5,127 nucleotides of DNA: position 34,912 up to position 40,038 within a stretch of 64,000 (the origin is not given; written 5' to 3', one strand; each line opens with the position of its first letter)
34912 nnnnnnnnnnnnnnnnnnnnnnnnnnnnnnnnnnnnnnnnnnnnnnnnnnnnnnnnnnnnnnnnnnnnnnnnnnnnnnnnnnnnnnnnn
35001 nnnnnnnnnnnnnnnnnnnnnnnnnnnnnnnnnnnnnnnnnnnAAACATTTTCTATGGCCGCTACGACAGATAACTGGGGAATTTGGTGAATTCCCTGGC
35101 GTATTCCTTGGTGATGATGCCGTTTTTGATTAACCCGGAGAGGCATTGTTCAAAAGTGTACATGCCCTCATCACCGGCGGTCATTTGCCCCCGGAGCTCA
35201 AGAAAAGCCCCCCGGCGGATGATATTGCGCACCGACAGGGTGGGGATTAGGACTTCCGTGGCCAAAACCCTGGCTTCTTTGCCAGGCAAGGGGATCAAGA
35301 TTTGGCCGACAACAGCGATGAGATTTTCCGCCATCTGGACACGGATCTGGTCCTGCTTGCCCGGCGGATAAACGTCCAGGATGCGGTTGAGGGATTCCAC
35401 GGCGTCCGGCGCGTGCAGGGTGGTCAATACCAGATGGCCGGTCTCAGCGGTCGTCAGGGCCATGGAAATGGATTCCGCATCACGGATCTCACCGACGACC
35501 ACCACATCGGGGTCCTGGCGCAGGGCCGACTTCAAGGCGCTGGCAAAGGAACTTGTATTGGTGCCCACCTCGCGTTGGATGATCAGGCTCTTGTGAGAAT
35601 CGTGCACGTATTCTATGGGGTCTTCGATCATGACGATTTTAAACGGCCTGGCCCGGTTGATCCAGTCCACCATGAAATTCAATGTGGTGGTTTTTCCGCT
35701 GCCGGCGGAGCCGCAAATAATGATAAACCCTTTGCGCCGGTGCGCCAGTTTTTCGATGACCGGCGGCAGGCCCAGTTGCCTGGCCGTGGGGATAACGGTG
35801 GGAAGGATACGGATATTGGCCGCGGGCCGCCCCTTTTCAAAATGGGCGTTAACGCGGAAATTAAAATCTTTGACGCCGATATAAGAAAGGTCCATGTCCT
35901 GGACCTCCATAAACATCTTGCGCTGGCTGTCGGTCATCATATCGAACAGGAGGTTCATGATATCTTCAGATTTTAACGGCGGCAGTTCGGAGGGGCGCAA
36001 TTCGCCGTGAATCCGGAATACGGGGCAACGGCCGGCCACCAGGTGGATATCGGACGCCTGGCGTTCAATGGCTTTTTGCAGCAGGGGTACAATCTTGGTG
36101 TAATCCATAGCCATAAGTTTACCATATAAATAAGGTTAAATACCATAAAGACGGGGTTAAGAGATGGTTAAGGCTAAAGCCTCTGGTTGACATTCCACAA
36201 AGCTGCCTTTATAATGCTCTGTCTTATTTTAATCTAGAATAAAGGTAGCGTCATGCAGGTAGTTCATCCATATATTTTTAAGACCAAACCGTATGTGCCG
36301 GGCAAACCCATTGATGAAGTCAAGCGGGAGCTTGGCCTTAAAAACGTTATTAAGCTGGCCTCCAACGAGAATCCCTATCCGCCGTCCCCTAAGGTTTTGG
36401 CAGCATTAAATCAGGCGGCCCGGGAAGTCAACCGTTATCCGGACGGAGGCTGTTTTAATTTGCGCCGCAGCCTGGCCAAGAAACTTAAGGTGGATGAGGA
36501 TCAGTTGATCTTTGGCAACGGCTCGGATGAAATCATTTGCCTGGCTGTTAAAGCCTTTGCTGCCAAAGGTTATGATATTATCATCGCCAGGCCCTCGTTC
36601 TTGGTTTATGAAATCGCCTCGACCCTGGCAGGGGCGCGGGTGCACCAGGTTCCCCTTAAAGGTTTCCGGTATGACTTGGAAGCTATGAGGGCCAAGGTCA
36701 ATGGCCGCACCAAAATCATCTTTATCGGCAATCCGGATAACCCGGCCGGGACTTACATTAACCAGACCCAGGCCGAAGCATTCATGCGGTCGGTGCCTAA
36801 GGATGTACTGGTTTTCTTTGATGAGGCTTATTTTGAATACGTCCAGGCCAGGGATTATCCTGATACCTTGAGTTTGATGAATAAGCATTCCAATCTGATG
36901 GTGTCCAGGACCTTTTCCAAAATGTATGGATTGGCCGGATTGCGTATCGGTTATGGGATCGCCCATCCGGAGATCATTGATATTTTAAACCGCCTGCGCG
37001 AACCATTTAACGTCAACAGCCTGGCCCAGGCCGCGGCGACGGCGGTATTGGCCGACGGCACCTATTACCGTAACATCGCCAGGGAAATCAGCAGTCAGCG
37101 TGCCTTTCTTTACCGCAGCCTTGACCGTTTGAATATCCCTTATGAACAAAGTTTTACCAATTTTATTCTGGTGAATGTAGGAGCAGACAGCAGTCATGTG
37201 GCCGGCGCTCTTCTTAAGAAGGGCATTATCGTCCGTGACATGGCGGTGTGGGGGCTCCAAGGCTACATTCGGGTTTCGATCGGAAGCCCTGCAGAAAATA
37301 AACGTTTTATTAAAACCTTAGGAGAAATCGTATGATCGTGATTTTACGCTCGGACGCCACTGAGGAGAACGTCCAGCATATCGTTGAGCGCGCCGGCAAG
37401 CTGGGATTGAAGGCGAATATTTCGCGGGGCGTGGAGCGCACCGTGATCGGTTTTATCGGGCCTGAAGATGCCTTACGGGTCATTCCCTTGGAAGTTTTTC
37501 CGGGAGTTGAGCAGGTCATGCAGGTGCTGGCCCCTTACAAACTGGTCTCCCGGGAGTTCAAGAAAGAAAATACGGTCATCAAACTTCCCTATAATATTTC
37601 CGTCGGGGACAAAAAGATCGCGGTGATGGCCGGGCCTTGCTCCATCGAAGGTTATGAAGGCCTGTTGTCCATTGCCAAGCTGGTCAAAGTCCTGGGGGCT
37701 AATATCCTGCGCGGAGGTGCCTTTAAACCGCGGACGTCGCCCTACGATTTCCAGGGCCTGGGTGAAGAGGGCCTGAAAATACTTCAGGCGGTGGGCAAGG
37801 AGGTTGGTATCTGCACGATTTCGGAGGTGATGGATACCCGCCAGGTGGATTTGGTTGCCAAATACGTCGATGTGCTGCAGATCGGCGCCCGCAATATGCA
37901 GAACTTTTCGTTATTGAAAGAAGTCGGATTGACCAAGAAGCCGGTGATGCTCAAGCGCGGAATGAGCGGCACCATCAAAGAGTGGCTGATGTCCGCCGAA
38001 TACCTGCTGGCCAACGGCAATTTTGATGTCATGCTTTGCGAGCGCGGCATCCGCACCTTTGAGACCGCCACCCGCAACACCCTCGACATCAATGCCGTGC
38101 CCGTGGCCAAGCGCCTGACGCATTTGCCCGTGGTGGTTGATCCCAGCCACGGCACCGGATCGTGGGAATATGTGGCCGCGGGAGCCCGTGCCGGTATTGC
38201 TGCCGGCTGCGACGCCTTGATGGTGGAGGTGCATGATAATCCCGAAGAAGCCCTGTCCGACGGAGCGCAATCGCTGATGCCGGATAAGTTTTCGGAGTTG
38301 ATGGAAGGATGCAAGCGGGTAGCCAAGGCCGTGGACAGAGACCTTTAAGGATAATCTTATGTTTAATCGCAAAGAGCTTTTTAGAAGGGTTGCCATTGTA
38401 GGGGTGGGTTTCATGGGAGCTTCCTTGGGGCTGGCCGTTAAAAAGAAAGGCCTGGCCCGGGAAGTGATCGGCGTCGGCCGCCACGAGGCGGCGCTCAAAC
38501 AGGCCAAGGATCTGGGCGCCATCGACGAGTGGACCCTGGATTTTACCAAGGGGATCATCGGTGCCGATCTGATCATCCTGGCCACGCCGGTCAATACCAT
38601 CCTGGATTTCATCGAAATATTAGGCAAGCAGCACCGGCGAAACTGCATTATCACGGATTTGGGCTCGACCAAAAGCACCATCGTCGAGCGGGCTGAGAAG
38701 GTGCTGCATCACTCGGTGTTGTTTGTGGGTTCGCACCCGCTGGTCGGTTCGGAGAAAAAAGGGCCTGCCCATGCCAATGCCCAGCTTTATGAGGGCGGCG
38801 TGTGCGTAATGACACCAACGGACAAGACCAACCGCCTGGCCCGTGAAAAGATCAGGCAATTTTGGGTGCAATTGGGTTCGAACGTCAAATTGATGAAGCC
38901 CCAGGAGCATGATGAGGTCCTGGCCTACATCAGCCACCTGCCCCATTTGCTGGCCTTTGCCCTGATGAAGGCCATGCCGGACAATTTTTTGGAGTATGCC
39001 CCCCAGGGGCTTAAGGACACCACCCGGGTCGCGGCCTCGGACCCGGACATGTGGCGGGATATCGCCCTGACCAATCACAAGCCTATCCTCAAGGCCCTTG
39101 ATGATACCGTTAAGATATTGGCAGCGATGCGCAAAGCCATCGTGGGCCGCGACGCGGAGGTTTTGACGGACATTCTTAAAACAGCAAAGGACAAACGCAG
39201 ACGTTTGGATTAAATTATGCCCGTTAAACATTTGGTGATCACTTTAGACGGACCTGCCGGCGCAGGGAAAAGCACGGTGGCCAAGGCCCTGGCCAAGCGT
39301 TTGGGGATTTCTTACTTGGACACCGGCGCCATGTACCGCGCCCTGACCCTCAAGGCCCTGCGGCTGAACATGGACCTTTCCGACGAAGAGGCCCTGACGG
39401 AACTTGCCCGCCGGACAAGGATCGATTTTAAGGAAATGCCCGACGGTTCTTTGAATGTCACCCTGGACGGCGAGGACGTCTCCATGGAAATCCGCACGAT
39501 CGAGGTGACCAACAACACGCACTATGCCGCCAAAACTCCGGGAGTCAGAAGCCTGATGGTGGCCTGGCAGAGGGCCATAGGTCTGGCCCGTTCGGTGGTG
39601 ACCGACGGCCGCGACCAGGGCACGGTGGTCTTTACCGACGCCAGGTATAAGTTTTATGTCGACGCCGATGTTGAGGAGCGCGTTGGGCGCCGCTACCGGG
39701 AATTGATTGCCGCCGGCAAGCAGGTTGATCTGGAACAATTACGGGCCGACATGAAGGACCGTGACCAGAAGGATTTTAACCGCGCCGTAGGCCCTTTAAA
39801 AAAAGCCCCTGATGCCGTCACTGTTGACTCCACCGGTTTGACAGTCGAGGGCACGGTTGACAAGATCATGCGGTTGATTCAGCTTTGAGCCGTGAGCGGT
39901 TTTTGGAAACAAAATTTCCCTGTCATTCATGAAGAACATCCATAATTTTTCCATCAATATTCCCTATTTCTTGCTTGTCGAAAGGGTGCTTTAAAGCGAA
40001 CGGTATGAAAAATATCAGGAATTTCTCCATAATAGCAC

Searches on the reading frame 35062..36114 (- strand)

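Call 74: search_protein_families(library=pfam, proteins=[window:35062-36114:-], max_evalue=0.00001)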
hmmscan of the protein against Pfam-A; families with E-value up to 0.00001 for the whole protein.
window:35062-36114:- (350 aa): 2 families
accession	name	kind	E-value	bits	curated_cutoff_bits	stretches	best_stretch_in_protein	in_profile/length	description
PF00437.27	T2SSE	-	7.3e-45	153.6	24.9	1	9-275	13-279/370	Type II/IV secretion system protein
PF13401.12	AAA_22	-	2.8e-06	28.1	27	1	126-203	3-63/130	AAA domain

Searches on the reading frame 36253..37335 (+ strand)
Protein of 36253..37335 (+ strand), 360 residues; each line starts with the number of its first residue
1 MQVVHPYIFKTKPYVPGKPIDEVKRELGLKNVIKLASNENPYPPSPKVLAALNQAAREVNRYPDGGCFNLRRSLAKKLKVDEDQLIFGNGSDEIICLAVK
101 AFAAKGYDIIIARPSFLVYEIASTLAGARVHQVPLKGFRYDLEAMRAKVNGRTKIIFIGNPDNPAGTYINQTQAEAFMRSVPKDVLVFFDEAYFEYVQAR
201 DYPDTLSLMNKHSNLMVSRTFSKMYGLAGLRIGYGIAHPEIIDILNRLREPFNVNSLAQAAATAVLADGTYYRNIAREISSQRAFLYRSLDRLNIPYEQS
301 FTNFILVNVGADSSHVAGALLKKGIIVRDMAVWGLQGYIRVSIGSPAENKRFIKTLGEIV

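Call 74: search_protein_families(library=pfam, proteins=[window:36253-37335:+], max_evalue=0.00001)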
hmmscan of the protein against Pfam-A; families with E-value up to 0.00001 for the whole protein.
window:36253-37335:+ (360 aa): 1 family
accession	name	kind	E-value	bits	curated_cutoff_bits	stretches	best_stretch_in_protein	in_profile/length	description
PF00155.27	Aminotran_1_2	-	2.5e-61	208.3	19.7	1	30-355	1-360/361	Aminotransferase class I and II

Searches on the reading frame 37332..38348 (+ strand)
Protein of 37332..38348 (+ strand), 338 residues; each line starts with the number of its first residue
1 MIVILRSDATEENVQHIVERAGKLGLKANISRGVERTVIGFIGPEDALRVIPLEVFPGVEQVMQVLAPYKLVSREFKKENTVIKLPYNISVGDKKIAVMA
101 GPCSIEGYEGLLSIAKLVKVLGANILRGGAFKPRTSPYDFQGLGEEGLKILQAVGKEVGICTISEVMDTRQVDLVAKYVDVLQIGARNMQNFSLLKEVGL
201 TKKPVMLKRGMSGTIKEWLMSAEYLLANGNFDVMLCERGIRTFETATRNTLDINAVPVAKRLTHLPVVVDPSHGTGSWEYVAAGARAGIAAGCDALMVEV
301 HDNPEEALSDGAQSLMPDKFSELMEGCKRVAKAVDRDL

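Call 74: search_protein_families(library=pfam, proteins=[window:37332-38348:+], max_evalue=0.00001)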
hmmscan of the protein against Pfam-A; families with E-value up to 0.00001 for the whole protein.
window:37332-38348:+ (338 aa): 3 families
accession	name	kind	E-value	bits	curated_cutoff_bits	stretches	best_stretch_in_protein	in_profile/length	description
PF00793.26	DAHP_synth_1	-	5.1e-80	268.7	25.5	1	88-332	9-266/270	DAHP synthetase I family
PF18152.6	DAHP_snth_FXD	-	1.4e-19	70.1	27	1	1-66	1-66/67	DAHP synthase ferredoxin-like domain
PF03102.20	NeuB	-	3.3e-10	40.3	22.1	1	143-334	53-236/241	NeuB family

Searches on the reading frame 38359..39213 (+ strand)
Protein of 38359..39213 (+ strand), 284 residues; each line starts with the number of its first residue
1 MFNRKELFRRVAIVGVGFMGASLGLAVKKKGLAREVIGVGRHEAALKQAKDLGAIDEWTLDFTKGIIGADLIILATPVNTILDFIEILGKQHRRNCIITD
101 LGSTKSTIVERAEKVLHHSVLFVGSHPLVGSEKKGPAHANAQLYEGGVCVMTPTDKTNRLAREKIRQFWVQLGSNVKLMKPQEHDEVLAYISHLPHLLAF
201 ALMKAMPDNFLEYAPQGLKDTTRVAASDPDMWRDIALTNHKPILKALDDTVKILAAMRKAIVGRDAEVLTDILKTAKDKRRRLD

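Call 75: search_protein_families(library=pfam, proteins=[window:38359-39213:+], max_evalue=0.00001)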
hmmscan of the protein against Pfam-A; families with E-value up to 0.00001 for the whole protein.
window:38359-39213:+ (284 aa): 3 families
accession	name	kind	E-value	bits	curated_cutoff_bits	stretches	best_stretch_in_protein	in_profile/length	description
PF02153.23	PDH_N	-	2.1e-35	121.9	26.5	1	23-176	1-152/154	Prephenate dehydrogenase, nucleotide-binding domain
PF20463.3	PDH_C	-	3.7e-23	82.2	22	1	180-274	1-101/102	Prephenate dehydrogenase, dimerization domain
PF03807.23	F420_oxidored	-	3.7e-06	27.9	21.6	0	10-98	1-89/94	NADP oxidoreductase coenzyme F420-dependent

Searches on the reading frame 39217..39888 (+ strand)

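Call 75: search_protein_families(library=pfam, proteins=[window:39217-39888:+], max_evalue=0.00001)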
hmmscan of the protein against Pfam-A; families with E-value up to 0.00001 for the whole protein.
window:39217-39888:+ (223 aa): 4 families
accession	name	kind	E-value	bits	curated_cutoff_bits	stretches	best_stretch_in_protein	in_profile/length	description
PF02224.24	Cytidylate_kin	-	1.4e-68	231.2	26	1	8-222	1-210/211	Cytidylate kinase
PF13189.12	Cytidylate_kin2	-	2e-09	38.3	28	1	7-42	1-36/176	Cytidylate kinase-like family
PF13207.12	AAA_17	-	6e-06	27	27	0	12-66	2-60/136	AAA domain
PF13238.12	AAA_18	-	9.8e-06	26.5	29.4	0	8-65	1-49/128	AAA domain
